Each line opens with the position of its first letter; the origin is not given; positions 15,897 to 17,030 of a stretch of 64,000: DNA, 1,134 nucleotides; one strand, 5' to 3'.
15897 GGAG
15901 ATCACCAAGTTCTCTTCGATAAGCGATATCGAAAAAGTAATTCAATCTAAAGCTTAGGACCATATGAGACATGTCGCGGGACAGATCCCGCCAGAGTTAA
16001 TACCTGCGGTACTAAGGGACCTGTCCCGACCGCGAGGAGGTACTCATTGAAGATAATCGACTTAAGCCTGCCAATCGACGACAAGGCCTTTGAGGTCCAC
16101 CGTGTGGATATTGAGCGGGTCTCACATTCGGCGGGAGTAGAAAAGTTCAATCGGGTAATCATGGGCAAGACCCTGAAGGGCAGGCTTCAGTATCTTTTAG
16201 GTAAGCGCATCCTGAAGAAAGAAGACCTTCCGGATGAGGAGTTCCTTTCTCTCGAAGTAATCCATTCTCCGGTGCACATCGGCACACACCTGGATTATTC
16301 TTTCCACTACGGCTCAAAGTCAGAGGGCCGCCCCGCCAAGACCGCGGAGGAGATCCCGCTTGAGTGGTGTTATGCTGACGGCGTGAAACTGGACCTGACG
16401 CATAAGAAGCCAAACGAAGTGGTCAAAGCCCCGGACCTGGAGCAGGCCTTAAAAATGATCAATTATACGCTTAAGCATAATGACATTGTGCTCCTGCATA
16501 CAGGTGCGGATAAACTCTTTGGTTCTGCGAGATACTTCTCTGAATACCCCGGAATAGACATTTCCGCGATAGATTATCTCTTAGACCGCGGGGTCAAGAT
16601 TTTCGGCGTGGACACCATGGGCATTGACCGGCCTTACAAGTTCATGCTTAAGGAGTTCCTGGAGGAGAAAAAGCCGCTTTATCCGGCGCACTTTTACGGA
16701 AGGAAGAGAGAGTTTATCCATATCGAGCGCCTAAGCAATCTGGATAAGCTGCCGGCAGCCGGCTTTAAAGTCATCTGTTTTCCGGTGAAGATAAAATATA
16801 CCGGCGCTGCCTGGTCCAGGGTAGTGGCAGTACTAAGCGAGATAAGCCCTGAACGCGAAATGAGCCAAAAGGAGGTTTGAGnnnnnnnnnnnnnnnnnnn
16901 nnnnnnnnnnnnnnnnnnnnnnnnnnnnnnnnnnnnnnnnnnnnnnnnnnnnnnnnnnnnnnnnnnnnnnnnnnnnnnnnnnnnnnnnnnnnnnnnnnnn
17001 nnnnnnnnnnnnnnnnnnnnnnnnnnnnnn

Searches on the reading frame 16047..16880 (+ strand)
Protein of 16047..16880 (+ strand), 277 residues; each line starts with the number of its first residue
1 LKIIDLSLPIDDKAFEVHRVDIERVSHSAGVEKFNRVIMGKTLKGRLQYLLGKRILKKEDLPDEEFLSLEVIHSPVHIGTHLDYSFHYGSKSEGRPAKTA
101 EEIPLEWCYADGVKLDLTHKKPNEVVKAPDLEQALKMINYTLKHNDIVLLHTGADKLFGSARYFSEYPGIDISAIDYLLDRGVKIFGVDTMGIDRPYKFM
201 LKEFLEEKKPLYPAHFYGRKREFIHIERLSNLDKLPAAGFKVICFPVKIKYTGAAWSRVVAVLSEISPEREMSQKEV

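Call 9: search_protein_families(library=pfam, proteins=[window:16047-16880:+])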
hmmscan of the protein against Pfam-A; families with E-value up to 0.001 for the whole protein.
window:16047-16880:+ (277 aa): 1 family
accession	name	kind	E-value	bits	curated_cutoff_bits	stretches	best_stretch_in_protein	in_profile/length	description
PF04199.19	Cyclase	-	8.5e-29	101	23.1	1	4-195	1-142/142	Putative cyclase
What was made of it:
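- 16047..16880 (+): PF04199 'putative cyclase' gene with a TTG start. Orthologues start with ATG in 76 of 81 loci. Pfam (call 9).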

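Call 10: search_protein_families(library=ncbifam, proteins=[window:16047-16880:+])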
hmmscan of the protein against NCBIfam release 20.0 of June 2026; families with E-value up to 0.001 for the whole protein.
window:16047-16880:+ (277 aa): 1 family
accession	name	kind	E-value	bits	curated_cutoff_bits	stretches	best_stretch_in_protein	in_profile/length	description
TIGR03035.1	trp_arylform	equivalog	4.9e-06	26.7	223.05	1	75-265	44-205/206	arylformamidase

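Call 13: find_homologous_proteins(query=window:16047-16877:+, max_evalue=1e-20)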
Query seq(277 aa) (277 aa): 1407 proteins with E <= 1e-20 among 4689 candidates; the best 120 are listed.
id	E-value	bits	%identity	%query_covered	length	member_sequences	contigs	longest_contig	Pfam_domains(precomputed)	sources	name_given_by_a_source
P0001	1.8e-182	623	100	100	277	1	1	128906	PF04199.20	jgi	-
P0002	1.1e-181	620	99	100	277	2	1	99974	PF04199.20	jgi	-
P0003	4.7e-155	533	89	95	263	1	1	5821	PF04199.20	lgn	-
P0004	6.6e-155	533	89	95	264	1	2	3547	PF04199.20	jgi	-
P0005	8.9e-153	526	86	95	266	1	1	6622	PF04199.20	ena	-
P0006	2.5e-152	524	85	95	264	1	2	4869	PF04199.20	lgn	-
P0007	4.4e-152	523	86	95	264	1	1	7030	PF04199.20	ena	-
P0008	6.5e-152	523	86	95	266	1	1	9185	PF04199.20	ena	-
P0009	6.8e-152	523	85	95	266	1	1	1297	PF04199.20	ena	-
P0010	2.2e-151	521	85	95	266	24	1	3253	PF04199.20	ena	-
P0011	2.3e-151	521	86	95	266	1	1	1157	PF04199.20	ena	-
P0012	4.1e-151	520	86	95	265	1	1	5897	PF04199.20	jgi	-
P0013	5.8e-151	520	85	94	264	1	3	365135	PF04199.20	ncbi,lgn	-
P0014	8.9e-151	519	83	96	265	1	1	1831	PF04199.20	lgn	-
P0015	5.1e-150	516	85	95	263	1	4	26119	PF04199.20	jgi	jgi:kynurenine formamidase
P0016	9.1e-150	516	83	95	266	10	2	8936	PF04199.20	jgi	-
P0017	1.4e-149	515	84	95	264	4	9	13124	PF04199.20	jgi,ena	-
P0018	2.8e-149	514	83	96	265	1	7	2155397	PF04199.20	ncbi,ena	ncbi:MAG: cyclase family protein [Candidatus Omnitrophota bacterium]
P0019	1.3e-148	512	84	95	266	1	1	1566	PF04199.20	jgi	-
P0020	1.4e-148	512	84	95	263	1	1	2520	PF04199.20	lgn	-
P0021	1.4e-148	512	84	95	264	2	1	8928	PF04199.20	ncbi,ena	-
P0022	2.2e-148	511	84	95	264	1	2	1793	PF04199.20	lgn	-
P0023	3.2e-148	511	83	95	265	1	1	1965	PF04199.20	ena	-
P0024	4.7e-148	510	83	95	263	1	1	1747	PF04199.20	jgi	-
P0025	5.5e-148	510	84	95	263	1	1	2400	PF04199.20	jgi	jgi:kynurenine formamidase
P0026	6.1e-148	510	83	95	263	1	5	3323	PF04199.20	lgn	-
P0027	6.6e-148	510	83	95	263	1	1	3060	PF04199.20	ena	-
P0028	7.1e-148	509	84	95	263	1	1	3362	PF04199.20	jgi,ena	-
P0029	9.9e-148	509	83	96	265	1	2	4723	PF04199.20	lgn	-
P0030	1.2e-147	509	83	95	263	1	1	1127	PF04199.20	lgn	-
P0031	1.5e-147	508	83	96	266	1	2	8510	PF04199.20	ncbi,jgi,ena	-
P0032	2.0e-147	508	83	95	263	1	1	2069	PF04199.20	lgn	-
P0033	2.6e-147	508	82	96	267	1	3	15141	PF04199.20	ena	-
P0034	3.2e-147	507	84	95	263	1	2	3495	PF04199.20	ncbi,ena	-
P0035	3.6e-147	507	83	95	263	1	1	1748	PF04199.20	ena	-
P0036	4.4e-147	507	83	95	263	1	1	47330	PF04199.20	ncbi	ncbi:MAG: cyclase family protein [Candidatus Omnitrophota bacterium]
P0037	4.9e-147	507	84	95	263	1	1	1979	PF04199.20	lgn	-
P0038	5.0e-147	507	83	95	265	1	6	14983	PF04199.20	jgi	jgi:kynurenine formamidase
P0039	5.3e-147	507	83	95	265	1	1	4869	PF04199.20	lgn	-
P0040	5.3e-147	507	83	95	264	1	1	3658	PF04199.20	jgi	jgi:kynurenine formamidase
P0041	6.2e-147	506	84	95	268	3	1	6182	PF04199.20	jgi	-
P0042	6.5e-147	506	84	95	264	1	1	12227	PF04199.20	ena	-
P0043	6.8e-147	506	83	95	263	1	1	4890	PF04199.20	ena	-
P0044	7.0e-147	506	83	95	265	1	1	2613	PF04199.20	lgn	-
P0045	7.3e-147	506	82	95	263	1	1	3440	PF04199.20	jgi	jgi:kynurenine formamidase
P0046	7.7e-147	506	83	95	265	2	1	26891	PF04199.20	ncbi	-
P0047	8.8e-147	506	84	95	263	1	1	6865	PF04199.20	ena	-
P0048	9.6e-147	506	81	96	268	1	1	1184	PF04199.20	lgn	-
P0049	1.3e-146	505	83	95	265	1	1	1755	PF04199.20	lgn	-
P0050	1.5e-146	505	83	95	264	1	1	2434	PF04199.20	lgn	-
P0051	1.9e-146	505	83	95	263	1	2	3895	PF04199.20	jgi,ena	-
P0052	2.5e-146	504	81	95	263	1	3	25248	PF04199.20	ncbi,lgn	-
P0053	3.2e-146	504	84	95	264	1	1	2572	PF04199.20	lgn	-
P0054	3.7e-146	504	83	95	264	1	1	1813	PF04199.20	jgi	jgi:kynurenine formamidase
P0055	4.1e-146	504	81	96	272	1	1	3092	PF04199.20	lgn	-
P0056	4.1e-146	504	82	95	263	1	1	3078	PF04199.20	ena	-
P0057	4.5e-146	504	83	95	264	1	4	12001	PF04199.20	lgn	-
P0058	5.4e-146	503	81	95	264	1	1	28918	PF04199.20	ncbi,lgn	-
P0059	8.6e-146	503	82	95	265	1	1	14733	PF04199.20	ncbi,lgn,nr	ncbi:MAG: cyclase family protein [Candidatus Omnitrophica bacterium]|nr:cyclase family protein [Cand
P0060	8.7e-146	503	81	95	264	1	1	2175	PF04199.20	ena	-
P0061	9.4e-146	502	81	96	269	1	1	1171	PF04199.20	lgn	-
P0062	9.9e-146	502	82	95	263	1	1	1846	PF04199.20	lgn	-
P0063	1.1e-145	502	82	96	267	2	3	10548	PF04199.20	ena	-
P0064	1.2e-145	502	82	95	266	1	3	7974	PF04199.20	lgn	-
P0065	1.3e-145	502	83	95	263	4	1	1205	PF04199.20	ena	-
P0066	1.4e-145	502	81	95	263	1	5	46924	PF04199.20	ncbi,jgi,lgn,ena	-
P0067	1.4e-145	502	83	95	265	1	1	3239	PF04199.20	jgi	jgi:kynurenine formamidase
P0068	1.4e-145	502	82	95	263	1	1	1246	PF04199.20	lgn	-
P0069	1.7e-145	502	81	95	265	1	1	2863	PF04199.20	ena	-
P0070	1.7e-145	502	83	95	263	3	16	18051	PF04199.20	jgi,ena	-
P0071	1.8e-145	502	81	95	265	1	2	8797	PF04199.20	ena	-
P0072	2.0e-145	501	81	97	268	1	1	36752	PF04199.20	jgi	jgi:kynurenine formamidase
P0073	3.0e-145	501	82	95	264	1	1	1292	PF04199.20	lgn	-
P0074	3.0e-145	501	82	95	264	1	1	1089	PF04199.20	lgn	-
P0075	3.1e-145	501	81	95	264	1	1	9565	PF04199.20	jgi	jgi:kynurenine formamidase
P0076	3.3e-145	501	81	96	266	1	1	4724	PF04199.20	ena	-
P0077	3.4e-145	501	82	95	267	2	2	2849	PF04199.20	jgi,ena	-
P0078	3.8e-145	500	83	95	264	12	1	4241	PF04199.20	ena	-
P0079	3.9e-145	500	82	95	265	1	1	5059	PF04199.20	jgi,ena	-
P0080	4.2e-145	500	82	95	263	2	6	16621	PF04199.20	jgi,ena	-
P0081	4.6e-145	500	83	95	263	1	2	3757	PF04199.20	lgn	-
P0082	5.1e-145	500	82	95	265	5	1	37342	PF04199.20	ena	-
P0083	5.6e-145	500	81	95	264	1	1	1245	PF04199.20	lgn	-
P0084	6.3e-145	500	81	96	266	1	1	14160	PF04199.20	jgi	jgi:kynurenine formamidase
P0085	6.9e-145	500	82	95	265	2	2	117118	PF04199.20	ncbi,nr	ncbi:MAG: cyclase family protein [Candidatus Omnitrophica bacterium]|nr:cyclase family protein [Cand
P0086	7.1e-145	500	80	95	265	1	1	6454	PF04199.20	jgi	-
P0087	7.6e-145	500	81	95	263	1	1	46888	PF04199.20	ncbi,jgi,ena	ncbi:MAG: cyclase family protein [Candidatus Omnitrophota bacterium]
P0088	7.6e-145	500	80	95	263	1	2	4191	PF04199.20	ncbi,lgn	-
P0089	8.0e-145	499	82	95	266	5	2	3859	PF04199.20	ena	-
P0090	9.2e-145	499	82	95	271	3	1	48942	PF04199.20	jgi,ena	-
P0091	1.0e-144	499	81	96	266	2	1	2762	PF04199.20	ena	-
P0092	1.2e-144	499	83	95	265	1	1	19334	PF04199.20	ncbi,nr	ncbi:MAG: cyclase family protein [Candidatus Omnitrophica bacterium]|nr:cyclase family protein [Cand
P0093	1.5e-144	499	81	95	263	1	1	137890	PF04199.20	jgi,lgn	jgi:kynurenine formamidase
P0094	1.7e-144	498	81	94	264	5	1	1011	PF04199.20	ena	-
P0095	1.7e-144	498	82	95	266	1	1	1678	PF04199.20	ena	-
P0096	1.8e-144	498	80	95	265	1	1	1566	PF04199.20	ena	-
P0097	1.9e-144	498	82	95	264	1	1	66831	PF04199.20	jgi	jgi:kynurenine formamidase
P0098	1.9e-144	498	82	96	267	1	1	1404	PF04199.20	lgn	-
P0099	2.0e-144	498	83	95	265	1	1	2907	PF04199.20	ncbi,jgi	jgi:kynurenine formamidase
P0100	2.0e-144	498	80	95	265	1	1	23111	PF04199.20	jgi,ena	-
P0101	2.3e-144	498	82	95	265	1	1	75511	PF04199.20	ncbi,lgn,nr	ncbi:MAG: cyclase family protein [Candidatus Omnitrophica bacterium]|nr:cyclase family protein [Cand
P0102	2.3e-144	498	82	95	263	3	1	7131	PF04199.20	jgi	jgi:kynurenine formamidase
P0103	2.7e-144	498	83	95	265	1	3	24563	PF04199.20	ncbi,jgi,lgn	-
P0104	3.1e-144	497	82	95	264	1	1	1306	PF04199.20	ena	-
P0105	3.1e-144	497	81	95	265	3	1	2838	PF04199.20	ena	-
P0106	3.3e-144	497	82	95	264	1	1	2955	PF04199.20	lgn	-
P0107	3.3e-144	497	81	95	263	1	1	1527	PF04199.20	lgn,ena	-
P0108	3.4e-144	497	81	95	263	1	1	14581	PF04199.20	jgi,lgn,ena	-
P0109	3.5e-144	497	81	96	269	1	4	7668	PF04199.20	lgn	-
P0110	3.8e-144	497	79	95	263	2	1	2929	PF04199.20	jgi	-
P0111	3.8e-144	497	83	94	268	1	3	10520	PF04199.20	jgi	jgi:kynurenine formamidase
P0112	3.9e-144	497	81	94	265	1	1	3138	PF04199.20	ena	-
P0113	4.0e-144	497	81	95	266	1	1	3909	PF04199.20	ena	-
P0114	4.9e-144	497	81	95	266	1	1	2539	PF04199.20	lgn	-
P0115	4.9e-144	497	82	95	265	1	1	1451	PF04199.20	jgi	jgi:kynurenine formamidase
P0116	5.5e-144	497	81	95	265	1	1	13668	PF04199.20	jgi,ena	-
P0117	5.6e-144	497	81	95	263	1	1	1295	PF04199.20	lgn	-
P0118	5.6e-144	497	82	95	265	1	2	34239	PF04199.20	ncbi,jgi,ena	ncbi:MAG: cyclase family protein [Candidatus Omnitrophota bacterium]|jgi:kynurenine formamidase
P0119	5.8e-144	497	80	95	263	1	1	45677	PF04199.20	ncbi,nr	ncbi:MAG: cyclase family protein [Candidatus Omnitrophica bacterium]|nr:cyclase family protein [Cand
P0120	5.9e-144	497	82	95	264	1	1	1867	PF04199.20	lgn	-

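Call 15: find_related_loci(query=P0001, collection=genome_contigs, flank=4000)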
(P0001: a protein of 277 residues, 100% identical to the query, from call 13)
Query P0001 (277 aa) in genome_contigs; peptide patterns used: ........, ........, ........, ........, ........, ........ (x = any residue, [..] = any of these).
204 stretches matched a pattern; 113 encode a relative of the query (tblastn E <= 1e-3); the best 80 are kept; 80 distinct loci.
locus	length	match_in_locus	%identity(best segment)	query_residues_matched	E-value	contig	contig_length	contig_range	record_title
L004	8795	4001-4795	83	1-265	9e-152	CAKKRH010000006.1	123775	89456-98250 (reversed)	Omnitrophica bacterium GWA2_41_15 isolate Hainich-H52-bin157-1 genome assembly, contig: H52-bin157_1_Hain_H52_02um_R3_27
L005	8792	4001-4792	83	1-264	1e-150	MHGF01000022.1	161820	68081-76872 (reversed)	MAG: Omnitrophica WOR_2 bacterium GWF2_43_52 gwf2_scaffold_302, whole genome shotgun sequence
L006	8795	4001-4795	83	1-263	9e-150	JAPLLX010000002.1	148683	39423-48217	MAG: Candidatus Omnitrophota bacterium isolate LacPavin_0920_WC90_MAG_43_22 LacPavin_0920_WC90_scaffold_930476, whole ge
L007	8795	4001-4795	83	1-263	1e-149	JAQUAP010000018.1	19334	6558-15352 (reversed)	MAG: Candidatus Omnitrophota bacterium isolate STC_87 NODE_5987_length_19334_cov_3.423387_Sandtown_C, whole genome shotg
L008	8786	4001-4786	83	1-262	2e-149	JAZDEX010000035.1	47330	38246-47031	MAG: Candidatus Omnitrophota bacterium isolate MEGAHIT-group-0.17 k141_1764792, whole genome shotgun sequence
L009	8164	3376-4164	80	1-263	4e-149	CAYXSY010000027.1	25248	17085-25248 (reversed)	MAG TPA_asm: uncultured Planctomycetales bacterium isolate binchicken_co117_51 genome assembly, contig: NODE_3704_length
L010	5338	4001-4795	82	1-263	3e-149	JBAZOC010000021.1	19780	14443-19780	MAG: Candidatus Omnitrophota bacterium isolate SO_2017_LW4_85 scaffold_5453_c1_LW137-91_2017, whole genome shotgun seque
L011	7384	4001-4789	81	1-263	2e-148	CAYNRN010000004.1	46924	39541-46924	MAG TPA_asm: uncultured Planctomycetales bacterium isolate SRP098346_co1_174 genome assembly, contig: NODE_374_length_46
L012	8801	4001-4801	81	1-265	2e-148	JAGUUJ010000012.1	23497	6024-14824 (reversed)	MAG: Candidatus Omnitrophota bacterium isolate DeMMO5_9 c_000000006101, whole genome shotgun sequence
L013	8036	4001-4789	81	1-263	3e-148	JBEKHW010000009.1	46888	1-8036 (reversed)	MAG: Candidatus Omnitrophota bacterium isolate SPRUCE 286 SPRUCE_286_9, whole genome shotgun sequence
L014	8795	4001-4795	82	1-263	2e-147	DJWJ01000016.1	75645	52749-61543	MAG TPA_asm: Candidatus Omnitrophica bacterium UBA6233 UBA6233_contig_43235, whole genome shotgun sequence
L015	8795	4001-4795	82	1-263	1e-147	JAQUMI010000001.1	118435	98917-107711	MAG: Candidatus Omnitrophota bacterium isolate STD1_150 NODE_315_length_118435_cov_6.533464_Sandtown_D1, whole genome sh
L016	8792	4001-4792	80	1-262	1e-147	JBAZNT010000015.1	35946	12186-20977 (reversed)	MAG: Candidatus Omnitrophota bacterium isolate SO_2017_LW4_77 scaffold_2663_c1_LW137-91_2017, whole genome shotgun seque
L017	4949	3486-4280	80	1-263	2e-149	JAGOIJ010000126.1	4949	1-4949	MAG: Candidatus Omnitrophota bacterium isolate Go_SlDig_bin_191 Go_SlDig_58162_length_4949_cov_5.813978, whole genome sh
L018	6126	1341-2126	82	1-262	6e-148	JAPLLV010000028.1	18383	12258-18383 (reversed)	MAG: Candidatus Omnitrophota bacterium isolate LacPavin_0920_WC90_MAG_47_10 LacPavin_0920_WC90_scaffold_2157566, whole g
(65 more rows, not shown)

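Call 20: find_encoding_contigs(protein=P0003, flank=3000, max_places=4)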
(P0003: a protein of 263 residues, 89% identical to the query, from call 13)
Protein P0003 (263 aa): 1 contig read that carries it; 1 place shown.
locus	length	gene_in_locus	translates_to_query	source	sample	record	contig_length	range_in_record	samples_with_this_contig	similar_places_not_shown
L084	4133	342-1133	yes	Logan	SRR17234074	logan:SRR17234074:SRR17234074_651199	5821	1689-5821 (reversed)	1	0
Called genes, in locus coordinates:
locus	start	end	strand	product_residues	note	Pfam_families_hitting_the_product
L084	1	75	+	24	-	?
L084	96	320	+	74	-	PF00550:PP-binding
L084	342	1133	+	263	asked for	PF04199:Cyclase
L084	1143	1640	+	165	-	PF03364:Polyketide_cyc (weak)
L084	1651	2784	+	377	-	PF00083:Sugar_tr (faint), PF07690:MFS_1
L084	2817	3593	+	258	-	PF00106:adh_short, PF08659:KR, PF23441:SDR (weak), PF13561:adh_short_C2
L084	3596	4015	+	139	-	-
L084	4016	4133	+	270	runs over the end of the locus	PF05677:DUF818 (weak), PF00561:Abhydrolase_1, PF12146:Hydrolase_4, PF12697:Abhydrolase_6 (weak)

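Call 21: find_encoding_contigs(protein=P0004, flank=3000, max_places=4)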
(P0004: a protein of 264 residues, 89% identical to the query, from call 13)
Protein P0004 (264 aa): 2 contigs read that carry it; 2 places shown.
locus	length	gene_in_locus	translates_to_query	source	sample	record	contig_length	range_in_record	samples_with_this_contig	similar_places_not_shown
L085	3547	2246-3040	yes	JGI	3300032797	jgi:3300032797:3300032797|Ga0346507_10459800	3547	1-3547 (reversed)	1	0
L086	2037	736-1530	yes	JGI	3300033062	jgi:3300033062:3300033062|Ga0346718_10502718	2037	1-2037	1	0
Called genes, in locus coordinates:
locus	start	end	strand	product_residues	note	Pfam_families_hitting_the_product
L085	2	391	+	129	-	?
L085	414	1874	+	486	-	PF02310:B12-binding, PF04055:Radical_SAM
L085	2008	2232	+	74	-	PF00550:PP-binding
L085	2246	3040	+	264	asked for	PF04199:Cyclase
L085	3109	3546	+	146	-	?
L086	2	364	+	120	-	?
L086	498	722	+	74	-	PF00550:PP-binding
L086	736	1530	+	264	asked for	PF04199:Cyclase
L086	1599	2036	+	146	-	?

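Call 22: find_encoding_contigs(protein=P0005, flank=3000, max_places=4)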
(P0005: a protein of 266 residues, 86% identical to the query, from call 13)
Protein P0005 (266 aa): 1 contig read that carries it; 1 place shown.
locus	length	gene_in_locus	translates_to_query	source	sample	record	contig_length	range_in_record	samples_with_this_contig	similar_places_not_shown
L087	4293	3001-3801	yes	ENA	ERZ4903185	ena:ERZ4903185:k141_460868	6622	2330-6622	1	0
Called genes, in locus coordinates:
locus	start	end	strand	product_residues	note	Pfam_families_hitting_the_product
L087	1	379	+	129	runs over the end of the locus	-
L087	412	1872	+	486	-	PF02310:B12-binding, PF04055:Radical_SAM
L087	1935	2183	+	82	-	PF00550:PP-binding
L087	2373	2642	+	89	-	-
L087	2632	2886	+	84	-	PF05016:ParE_toxin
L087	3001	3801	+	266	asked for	PF04199:Cyclase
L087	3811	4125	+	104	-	PF07883:Cupin_2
